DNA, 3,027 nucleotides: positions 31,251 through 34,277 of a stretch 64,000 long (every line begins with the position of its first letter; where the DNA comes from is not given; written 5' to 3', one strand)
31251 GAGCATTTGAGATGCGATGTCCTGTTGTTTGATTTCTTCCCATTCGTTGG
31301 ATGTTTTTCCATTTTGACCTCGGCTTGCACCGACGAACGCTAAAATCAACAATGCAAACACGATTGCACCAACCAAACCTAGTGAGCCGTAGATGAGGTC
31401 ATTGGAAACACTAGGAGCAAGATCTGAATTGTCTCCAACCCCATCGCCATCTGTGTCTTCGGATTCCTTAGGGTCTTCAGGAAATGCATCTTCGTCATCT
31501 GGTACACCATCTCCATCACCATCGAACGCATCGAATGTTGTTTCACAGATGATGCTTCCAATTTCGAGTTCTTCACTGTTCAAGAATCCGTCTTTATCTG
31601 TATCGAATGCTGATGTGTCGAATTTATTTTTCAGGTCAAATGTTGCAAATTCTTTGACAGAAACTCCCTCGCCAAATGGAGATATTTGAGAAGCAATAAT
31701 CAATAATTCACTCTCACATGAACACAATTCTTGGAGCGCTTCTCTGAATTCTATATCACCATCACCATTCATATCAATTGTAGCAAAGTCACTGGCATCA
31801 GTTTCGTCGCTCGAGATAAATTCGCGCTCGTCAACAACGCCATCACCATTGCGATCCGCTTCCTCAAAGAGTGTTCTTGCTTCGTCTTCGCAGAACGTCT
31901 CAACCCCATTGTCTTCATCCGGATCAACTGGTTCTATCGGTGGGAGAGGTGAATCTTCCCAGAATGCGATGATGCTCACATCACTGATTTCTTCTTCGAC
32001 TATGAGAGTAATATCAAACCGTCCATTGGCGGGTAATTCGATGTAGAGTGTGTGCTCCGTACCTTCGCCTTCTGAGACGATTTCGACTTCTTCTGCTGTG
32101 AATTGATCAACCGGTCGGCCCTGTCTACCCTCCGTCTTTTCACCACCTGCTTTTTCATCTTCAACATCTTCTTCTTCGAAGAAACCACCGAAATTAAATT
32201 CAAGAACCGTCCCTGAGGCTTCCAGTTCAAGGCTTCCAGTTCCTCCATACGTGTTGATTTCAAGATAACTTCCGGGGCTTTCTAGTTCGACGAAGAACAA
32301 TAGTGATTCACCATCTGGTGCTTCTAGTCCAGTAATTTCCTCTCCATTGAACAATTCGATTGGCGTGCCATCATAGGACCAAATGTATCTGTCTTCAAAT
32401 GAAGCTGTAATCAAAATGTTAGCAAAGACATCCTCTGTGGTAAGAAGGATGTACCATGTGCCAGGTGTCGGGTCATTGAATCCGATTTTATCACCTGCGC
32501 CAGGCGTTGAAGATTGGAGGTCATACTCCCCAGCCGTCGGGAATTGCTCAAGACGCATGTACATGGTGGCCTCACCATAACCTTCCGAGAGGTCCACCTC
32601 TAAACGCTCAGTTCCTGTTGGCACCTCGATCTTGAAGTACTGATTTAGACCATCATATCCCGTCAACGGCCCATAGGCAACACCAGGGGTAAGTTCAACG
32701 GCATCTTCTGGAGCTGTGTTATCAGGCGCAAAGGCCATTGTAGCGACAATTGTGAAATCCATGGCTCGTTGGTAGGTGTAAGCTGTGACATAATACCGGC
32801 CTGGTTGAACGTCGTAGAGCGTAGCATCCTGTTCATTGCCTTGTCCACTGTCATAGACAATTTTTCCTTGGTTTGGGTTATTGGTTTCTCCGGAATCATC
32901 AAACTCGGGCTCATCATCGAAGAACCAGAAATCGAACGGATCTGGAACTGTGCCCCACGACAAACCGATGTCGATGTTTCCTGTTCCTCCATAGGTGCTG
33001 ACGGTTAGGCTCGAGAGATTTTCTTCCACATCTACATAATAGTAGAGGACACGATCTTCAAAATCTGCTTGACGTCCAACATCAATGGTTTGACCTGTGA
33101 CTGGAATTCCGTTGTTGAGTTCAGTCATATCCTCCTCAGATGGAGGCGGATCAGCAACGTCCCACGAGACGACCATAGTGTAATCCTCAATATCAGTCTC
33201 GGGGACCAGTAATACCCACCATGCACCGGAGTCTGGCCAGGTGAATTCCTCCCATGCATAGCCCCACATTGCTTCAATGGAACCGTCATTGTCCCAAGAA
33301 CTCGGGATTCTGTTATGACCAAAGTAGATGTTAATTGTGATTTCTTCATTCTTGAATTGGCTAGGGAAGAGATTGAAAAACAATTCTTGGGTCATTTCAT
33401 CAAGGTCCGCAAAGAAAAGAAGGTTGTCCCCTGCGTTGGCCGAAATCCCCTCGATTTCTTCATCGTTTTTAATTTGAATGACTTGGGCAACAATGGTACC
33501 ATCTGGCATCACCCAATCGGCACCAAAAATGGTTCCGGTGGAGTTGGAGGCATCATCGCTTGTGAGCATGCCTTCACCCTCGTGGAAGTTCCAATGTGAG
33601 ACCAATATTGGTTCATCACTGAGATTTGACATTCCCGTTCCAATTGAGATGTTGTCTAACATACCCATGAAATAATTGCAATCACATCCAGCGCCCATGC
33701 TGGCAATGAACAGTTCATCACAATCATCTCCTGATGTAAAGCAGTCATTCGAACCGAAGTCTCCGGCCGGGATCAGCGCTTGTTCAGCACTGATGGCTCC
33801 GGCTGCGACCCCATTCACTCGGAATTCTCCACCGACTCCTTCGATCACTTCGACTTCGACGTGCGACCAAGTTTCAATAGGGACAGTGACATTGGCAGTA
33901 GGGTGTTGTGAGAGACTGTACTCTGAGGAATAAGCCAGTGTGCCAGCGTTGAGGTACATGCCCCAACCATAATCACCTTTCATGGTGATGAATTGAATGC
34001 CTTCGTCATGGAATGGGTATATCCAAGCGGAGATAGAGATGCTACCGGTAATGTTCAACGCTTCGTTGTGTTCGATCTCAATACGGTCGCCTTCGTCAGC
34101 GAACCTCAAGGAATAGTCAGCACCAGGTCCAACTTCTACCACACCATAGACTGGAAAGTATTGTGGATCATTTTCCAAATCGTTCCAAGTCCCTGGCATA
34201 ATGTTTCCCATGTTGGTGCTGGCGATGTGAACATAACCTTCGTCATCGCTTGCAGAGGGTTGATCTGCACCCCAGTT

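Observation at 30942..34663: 1230-aa surface protein combining a cysteine-free C-type-lectin-like domain, a LamG domain, three PPC domains and Ca-binding loops, with a strong TATA box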

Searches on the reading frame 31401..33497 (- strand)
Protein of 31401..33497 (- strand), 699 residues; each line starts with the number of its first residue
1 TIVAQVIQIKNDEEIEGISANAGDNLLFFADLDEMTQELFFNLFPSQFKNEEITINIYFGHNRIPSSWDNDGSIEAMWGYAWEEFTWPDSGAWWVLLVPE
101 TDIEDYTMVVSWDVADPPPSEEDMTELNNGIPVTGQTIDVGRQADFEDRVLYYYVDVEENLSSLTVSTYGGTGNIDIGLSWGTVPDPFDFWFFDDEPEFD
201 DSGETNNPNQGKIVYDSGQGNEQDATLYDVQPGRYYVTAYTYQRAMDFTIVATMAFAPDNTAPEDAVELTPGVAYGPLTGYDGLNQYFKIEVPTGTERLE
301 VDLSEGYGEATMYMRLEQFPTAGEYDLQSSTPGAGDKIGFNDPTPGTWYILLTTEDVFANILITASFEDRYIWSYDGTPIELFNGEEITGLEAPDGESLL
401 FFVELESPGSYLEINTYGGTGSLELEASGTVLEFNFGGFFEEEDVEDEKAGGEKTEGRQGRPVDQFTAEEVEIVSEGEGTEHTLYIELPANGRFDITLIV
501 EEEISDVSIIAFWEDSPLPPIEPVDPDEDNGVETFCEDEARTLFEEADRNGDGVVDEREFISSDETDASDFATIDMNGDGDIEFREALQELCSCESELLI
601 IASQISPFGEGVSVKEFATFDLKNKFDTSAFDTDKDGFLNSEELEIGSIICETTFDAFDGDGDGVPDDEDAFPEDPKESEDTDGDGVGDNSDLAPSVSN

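Call 44: predict_structure(alignment_id=A4)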
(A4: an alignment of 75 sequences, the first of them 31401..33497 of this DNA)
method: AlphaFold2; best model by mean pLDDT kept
length: 699 residues; sequences in the alignment: 75
mean_pLDDT: 80.7   pTM: 0.43
mean pLDDT of the five models: 80.7, 80.0, 79.4, 79.1, 77.0
residues with pLDDT >= 90: 258; 70-90: 306; 50-70: 60; < 50: 75
segments of 3 or more residues with pLDDT < 50: 1-3, 195-210, 437-463, 525-530, 679-684, 690-699
pLDDT, mean of each block of 10 residues (from residue 1): 67 93 94 86 88 93 93 90 86 95 94 83 91 92 85 91 88 90 74 43 37 77 85 90 92 83 89 84 85 91 83 90 84 81 92 80 88 65 87 89 92 94 94 66 44 39 65 92 94 93 92 88 51 80 86 87 63 84 87 90 73 85 87 88 88 81 59 53 48 34
secondary structure, 60 per line:
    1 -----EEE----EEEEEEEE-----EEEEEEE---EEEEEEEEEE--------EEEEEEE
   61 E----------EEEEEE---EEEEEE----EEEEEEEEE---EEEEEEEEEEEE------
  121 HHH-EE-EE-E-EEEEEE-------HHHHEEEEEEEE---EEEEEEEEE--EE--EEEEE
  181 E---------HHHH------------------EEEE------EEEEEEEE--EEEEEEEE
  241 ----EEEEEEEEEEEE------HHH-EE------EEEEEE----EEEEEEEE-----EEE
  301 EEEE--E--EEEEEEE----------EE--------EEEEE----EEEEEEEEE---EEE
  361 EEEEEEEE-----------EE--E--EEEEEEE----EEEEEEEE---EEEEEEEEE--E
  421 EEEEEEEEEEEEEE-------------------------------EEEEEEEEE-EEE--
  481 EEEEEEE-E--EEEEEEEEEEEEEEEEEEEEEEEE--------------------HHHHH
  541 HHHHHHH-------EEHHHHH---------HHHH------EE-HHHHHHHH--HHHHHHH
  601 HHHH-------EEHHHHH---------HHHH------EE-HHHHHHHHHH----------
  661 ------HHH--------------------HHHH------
elements in order (helices of 4 or more, strands of 3 or more residues): E6-8 E13-20 E26-32 E36-45 E54-61 E72-77 E81-86 E91-99 E103-114 E133-138 H146-149 E150-157 E161-169 E176-181 H191-194 E213-216 E223-230 E233-240 E245-256 E275-280 E285-292 E298-304 E310-316 E337-341 E346-354 E358-368 E387-393 E398-405 E409-417 E420-434 E466-474 E476-478 E481-487 E492-515 H536-547 H557-561 H571-574 H584-591 H594-604 H614-618 H628-631 H641-650 H690-693
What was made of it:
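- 32385..32714 (-): Canonical PPC domain (residues 641-750). It is the best conserved of the four. AF2 (call 44).
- On EF-hand: The helix-loop-helix pattern appears in AF2 (call 44).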

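Call 48: fold_search(model_id=the predicted structure, library=pdb)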
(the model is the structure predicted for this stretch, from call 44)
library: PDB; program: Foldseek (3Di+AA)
matches with E <= 10: 1160; with E <= 0.001: 71
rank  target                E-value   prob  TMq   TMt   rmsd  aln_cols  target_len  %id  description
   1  4gz9_A                2.6e-10  1.00  0.15  0.18  26.3       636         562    9  Mouse Neuropilin-1, extracellular domains 1-4 (a1a2b1b2) (released 2012-10-17)
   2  2qql_A                2.1e-09  1.00  0.19  0.22  24.4       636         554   10  Neuropilin-2 a1a2b1b2 Domains in Complex with a Semaphorin-Blocking Fab (released 2007-11-20)
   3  5iku                  2.6e-09  1.00  0.13  0.35  14.8       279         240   16  Crystal structure of the Hathewaya histolytica ColG tandem collagen-binding domain s3as3b in the presence of calcium at  (released 2017-03-15)
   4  2qqk_A                4.9e-09  1.00  0.17  0.20  24.9       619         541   10  Neuropilin-2 a1a2b1b2 Domains in Complex with a Semaphorin-Blocking Fab (released 2007-11-20)
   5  3kq4_B                2.3e-08  1.00  0.16  0.21  18.3       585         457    8  Structure of Intrinsic Factor-Cobalamin bound to its receptor Cubilin (released 2010-03-09)
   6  8ziy_A                1.3e-07  1.00  0.13  0.14  22.4       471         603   11  trypsinogen-EP-E574A (released 2025-05-21)
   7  7m0r_E                1.6e-07  1.00  0.14  0.19  21.6       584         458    9  Cryo-EM structure of the Sema3A/PlexinA4/Neuropilin 1 complex (released 2021-05-05)
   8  4w8j                  3.2e-07  0.96  0.11  0.08  35.5       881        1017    8  Structure of the full-length insecticidal protein Cry1Ac reveals intriguing details of toxin packaging into in vivo form (released 2014-09-17)
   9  2qqm_A                6.1e-07  1.00  0.13  0.19  17.6       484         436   10  Crystal Structure of the a2b1b2 Domains from Human Neuropilin-1 (released 2007-11-20)
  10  9h9a                  6.5e-07  0.94  0.11  0.07  38.5       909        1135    6  native structure of the full-length pesticidal protein Cry8Ba2, from crystals formed in vivo (form 1) (released 2025-12-03)
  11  8jun_A                7.6e-07  1.00  0.15  0.15  14.6       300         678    8  Cryo-EM structure of SIDT1 E555Q mutant (released 2023-11-15)
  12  8h3u_A                1.7e-06  1.00  0.13  0.16  26.7       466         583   12  Inhibitor-bound EP, polyA model (released 2022-11-23)
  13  5x7o_A                2.1e-06  0.94  0.13  0.09  24.0       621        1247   10  Crystal structure of Paenibacillus sp. 598K alpha-1,6-glucosyltransferase (released 2017-07-26)
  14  9m8u_A                2.4e-06  1.00  0.14  0.15  13.1       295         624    9  Cryo-EM structure of human SIDT1 (released 2026-03-18)
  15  8w7n                  2.6e-06  0.87  0.10  0.08  36.2       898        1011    8  Crystal structure of the in-cell Cry1Aa purified from Bacillus thuringiensis (released 2024-03-06)
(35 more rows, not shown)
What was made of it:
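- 32385..32714 (-): Foldseek hit to the ColG collagen-binding domains 5iku, E 2.6e-9 (call 48).
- The structural match is to the collagen-binding domains of ColG (call 48).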

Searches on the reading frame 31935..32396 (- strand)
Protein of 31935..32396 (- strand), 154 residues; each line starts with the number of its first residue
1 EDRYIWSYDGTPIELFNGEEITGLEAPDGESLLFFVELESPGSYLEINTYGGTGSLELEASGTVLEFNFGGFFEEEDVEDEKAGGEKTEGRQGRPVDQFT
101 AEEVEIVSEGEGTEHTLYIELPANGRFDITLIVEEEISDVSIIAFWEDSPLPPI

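Call 33: search_protein_families(library=pfam, proteins=[window:31935-32396:-], max_evalue=10)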
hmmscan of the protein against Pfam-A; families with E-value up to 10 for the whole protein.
window:31935-32396:- (154 aa): 1 family
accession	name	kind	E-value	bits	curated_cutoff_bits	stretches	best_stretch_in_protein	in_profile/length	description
PF04151.21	PPC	-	0.035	15.4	25.9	1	32-58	3-28/70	Bacterial pre-peptidase C-terminal domain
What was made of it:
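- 31944..32384 (-): PPC-like beta-sandwich 4 (residues 751-897), with a disordered E/K-rich insertion at about 816-842. Pfam PPC E 0.035, partial match (call 33).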

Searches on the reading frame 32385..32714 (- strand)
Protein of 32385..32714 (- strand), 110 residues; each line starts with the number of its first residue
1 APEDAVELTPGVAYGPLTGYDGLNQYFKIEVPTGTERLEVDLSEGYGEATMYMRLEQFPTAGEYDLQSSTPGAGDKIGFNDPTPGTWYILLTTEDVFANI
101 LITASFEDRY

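Call 33: search_protein_families(library=pfam, proteins=[window:32385-32714:-], max_evalue=10)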
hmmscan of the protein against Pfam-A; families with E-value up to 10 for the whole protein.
window:32385-32714:- (110 aa): 2 families
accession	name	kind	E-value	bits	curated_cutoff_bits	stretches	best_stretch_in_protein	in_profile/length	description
PF04151.21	PPC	-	2e-10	41.8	25.9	1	25-92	3-69/70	Bacterial pre-peptidase C-terminal domain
PF23591.1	CILP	-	0.059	13.8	27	1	18-47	35-61/90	Cartilage intermediate layer protein 1-like domain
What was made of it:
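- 32385..32714 (-): Pfam PF04151 41.8 bits, above the 25.9 cut-off (call 33).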

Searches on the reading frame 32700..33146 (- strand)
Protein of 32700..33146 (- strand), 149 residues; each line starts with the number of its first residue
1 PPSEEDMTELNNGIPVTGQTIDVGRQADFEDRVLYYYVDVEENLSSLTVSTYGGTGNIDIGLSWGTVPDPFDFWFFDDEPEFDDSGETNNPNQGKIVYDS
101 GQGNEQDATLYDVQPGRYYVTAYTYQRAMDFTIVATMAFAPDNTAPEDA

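Call 33: search_protein_families(library=pfam, proteins=[window:32700-33146:-], max_evalue=10)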
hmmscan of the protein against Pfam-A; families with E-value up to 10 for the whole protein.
window:32700-33146:- (149 aa): 1 family
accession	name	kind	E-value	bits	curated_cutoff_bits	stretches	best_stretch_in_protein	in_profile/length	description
PF04151.21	PPC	-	0.00075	20.7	25.9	1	33-123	2-69/70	Bacterial pre-peptidase C-terminal domain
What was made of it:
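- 32715..33146 (-): PPC-like beta-sandwich 2 (residues 497-640), with a disordered acidic insertion at about 574-589. Pfam PPC E 7.5e-4, 20.7 bits, below the cut-off (call 33).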

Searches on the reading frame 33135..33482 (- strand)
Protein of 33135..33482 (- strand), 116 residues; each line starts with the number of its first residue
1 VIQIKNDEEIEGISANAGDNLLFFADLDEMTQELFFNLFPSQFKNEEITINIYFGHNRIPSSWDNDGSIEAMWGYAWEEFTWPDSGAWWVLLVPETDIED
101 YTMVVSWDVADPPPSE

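Call 33: search_protein_families(library=pfam, proteins=[window:33135-33482:-], max_evalue=10)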
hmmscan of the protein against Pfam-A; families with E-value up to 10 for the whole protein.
window:33135-33482:- (116 aa): 0 families
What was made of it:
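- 33147..33482 (-): PPC-like beta-sandwich 1 (residues 385-496). Pfam does not detect it. No Pfam hit (call 33).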

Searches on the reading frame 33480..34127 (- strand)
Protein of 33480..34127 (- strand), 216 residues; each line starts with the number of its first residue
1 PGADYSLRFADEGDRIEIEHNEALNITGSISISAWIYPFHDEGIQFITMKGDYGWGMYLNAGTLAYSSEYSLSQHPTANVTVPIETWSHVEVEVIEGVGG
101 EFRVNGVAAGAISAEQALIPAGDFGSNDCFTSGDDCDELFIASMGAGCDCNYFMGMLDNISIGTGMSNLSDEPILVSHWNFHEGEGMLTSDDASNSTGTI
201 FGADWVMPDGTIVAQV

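Call 33: search_protein_families(library=pfam, proteins=[window:33480-34127:-], max_evalue=10)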
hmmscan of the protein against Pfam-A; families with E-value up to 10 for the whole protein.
window:33480-34127:- (216 aa): 1 family
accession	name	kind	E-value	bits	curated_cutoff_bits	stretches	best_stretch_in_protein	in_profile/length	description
PF13385.13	Laminin_G_3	-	2.6e-08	34.6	27.6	1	13-121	4-114/151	Concanavalin A-like lectin/glucanases superfamily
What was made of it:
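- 33483..34124 (-): LamG / ConA-like (Laminin_G_3, pentraxin-like) jelly-roll (residues 171-384), with four invariant Cys (298, 305, 317, 319). Pfam PF13385 34.6 bits, above the 27.6 cut-off (call 33).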
